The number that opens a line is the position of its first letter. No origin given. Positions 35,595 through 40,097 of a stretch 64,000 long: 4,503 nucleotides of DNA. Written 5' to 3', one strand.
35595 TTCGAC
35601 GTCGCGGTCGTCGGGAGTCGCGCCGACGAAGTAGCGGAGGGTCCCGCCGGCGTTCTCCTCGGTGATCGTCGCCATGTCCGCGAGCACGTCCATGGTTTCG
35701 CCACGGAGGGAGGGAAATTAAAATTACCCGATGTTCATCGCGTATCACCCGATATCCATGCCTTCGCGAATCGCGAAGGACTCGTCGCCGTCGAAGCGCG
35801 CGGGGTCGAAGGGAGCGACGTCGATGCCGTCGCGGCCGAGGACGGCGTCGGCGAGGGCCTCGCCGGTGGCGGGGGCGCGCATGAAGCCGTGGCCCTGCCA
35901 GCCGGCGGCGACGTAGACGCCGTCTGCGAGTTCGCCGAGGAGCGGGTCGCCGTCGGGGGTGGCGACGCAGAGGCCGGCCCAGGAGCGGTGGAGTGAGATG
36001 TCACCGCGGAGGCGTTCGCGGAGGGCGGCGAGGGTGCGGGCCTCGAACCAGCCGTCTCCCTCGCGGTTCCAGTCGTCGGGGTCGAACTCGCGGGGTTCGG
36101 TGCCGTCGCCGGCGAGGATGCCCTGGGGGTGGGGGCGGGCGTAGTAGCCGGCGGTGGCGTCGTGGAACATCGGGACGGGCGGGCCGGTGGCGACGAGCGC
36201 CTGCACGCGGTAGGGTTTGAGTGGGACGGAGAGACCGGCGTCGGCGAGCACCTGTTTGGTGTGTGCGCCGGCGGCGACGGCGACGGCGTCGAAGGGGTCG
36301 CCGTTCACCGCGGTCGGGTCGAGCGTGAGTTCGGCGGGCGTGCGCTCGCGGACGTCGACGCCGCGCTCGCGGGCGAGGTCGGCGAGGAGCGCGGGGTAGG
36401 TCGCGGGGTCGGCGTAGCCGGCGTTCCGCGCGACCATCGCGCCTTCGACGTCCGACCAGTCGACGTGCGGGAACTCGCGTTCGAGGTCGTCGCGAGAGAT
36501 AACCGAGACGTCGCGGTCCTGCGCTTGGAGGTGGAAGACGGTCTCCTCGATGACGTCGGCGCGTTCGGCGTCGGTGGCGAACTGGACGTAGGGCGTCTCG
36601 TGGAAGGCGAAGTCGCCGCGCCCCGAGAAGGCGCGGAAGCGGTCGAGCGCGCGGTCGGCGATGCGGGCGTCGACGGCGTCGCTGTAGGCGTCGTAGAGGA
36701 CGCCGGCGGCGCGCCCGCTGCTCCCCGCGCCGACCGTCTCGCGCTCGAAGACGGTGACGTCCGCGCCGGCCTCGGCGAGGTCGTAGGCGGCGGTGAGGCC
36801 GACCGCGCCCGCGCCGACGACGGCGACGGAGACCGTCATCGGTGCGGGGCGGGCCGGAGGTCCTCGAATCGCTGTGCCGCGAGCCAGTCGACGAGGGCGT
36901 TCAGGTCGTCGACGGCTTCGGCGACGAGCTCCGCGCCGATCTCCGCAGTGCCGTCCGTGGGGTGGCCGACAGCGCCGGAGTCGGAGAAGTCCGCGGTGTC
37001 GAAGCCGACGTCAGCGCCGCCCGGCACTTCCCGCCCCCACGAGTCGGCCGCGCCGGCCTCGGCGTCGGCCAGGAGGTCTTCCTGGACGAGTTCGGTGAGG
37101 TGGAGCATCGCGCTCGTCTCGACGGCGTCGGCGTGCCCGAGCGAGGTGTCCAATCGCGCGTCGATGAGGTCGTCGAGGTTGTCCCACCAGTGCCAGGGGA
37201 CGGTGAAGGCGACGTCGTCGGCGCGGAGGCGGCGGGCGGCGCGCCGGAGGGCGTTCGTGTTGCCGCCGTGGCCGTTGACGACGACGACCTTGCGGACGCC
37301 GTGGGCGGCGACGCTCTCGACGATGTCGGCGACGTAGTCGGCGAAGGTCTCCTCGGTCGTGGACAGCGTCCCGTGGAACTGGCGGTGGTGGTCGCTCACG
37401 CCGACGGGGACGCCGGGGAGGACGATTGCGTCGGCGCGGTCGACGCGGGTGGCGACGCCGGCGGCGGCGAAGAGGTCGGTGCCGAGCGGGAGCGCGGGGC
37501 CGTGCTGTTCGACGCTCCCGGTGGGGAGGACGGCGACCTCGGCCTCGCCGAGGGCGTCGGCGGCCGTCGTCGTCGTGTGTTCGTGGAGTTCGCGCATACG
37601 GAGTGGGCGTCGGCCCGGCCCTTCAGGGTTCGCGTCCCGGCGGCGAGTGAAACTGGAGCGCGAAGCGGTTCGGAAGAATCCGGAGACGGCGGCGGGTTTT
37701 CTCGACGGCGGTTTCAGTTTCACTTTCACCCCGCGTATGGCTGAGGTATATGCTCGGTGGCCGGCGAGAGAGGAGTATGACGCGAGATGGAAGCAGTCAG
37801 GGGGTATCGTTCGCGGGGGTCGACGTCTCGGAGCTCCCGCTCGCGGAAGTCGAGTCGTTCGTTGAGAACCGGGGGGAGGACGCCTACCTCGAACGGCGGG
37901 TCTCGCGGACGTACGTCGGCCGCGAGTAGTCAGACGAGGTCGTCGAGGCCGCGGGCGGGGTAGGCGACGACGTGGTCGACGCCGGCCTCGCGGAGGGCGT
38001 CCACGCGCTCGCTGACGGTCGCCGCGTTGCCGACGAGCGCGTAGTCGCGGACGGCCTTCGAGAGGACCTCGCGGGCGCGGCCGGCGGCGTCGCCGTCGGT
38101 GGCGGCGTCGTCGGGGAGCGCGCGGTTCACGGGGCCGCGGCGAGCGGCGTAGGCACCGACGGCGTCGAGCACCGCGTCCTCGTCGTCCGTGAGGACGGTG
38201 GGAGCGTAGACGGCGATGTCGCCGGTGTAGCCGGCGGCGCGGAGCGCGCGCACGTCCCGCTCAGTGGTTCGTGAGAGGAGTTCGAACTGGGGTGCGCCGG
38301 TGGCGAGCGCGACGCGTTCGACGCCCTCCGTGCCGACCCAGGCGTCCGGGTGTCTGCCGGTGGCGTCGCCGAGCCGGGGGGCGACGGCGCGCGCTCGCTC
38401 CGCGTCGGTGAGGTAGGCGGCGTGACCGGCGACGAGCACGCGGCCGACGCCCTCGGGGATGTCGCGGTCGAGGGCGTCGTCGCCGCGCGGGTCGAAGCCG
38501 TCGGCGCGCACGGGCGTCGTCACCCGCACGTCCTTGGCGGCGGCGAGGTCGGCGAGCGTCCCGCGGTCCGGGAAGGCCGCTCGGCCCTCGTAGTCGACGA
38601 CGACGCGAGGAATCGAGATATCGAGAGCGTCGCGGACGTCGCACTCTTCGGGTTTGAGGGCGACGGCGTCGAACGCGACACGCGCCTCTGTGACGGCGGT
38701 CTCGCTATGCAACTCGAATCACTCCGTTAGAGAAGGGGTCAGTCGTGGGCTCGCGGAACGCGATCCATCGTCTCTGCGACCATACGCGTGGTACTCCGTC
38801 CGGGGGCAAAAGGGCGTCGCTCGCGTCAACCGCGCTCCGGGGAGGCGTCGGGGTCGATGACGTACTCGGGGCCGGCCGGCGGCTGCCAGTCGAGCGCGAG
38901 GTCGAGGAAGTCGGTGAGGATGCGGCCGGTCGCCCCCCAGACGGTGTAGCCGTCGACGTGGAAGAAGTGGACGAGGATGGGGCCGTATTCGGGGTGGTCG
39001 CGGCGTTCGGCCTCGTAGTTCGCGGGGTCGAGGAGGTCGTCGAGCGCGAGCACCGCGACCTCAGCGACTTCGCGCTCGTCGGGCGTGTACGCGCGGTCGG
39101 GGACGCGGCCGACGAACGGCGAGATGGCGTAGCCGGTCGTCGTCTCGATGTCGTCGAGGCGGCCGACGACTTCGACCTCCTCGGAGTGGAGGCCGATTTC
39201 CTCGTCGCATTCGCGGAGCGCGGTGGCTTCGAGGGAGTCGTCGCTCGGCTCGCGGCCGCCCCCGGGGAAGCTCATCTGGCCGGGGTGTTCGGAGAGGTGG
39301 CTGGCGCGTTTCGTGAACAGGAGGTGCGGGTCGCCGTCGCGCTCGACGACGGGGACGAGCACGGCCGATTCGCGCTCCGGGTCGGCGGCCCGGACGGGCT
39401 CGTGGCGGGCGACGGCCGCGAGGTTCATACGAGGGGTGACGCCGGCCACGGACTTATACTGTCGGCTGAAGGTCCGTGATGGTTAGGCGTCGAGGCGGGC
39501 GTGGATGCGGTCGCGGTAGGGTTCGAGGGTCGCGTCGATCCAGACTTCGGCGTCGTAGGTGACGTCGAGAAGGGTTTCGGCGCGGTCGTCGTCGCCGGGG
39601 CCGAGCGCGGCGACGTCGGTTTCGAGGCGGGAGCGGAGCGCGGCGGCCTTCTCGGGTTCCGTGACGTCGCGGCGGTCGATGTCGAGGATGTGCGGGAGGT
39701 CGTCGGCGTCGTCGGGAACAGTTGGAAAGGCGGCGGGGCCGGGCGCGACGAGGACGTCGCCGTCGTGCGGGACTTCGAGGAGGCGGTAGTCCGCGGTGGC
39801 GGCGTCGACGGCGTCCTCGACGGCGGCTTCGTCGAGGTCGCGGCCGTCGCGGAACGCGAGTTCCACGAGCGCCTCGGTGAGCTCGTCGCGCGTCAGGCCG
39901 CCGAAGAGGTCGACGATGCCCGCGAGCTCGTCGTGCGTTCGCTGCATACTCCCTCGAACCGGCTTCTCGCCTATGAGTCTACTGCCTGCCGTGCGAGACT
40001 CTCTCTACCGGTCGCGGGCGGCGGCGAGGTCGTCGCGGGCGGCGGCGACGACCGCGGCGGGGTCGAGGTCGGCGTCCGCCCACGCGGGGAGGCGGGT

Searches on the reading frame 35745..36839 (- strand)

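Call 51: search_protein_families(library=pfam, proteins=[window:35745-36839:-], max_evalue=0.00001)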
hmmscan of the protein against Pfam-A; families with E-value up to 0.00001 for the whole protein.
window:35745-36839:- (364 aa): 3 families
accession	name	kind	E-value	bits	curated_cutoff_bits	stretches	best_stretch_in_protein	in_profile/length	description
PF01266.30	DAO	-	4.9e-60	204.3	27.9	1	5-331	2-352/353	FAD dependent oxidoreductase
PF00890.30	FAD_binding_2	-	1.7e-09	37.8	20.4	1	5-183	2-180/414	FAD binding domain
PF13450.12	NAD_binding_8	-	7.1e-07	29.9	21.9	1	7-37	1-31/68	NAD(P)-binding Rossmann-like domain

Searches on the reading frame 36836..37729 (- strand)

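Call 51: search_protein_families(library=pfam, proteins=[window:36836-37729:-], max_evalue=0.00001)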
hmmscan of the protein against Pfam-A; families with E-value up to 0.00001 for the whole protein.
window:36836-37729:- (297 aa): 1 family
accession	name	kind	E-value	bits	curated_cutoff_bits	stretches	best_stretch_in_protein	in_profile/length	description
PF02633.19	Creatininase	-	3.6e-64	216.9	31.3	1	50-279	2-237/238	Creatinine amidohydrolase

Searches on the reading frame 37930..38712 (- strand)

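Call 51: search_protein_families(library=pfam, proteins=[window:37930-38712:-], max_evalue=0.00001)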
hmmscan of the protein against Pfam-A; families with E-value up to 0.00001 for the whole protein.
window:37930-38712:- (260 aa): 1 family
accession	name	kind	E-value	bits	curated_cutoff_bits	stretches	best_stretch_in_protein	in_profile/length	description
PF24114.1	DUF7388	-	1.3e-123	411.9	27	1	11-258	3-250/251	Family of unknown function (DUF7388)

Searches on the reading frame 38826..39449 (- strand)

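Call 51: search_protein_families(library=pfam, proteins=[window:38826-39449:-], max_evalue=0.00001)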
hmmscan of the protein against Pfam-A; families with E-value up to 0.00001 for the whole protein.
window:38826-39449:- (207 aa): 1 family
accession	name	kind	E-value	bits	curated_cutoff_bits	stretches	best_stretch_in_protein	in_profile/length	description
PF00293.34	NUDIX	-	2.6e-16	60.3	21.1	1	27-146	3-124/134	NUDIX domain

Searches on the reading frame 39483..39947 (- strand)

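Call 51: search_protein_families(library=pfam, proteins=[window:39483-39947:-], max_evalue=0.00001)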
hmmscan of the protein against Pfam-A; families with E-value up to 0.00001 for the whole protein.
window:39483-39947:- (154 aa): 1 family
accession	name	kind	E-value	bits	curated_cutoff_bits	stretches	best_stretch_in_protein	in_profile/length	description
PF23421.1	DUF7109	-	1.6e-51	174.9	27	1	6-152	1-150/151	Family of unknown function (DUF7109)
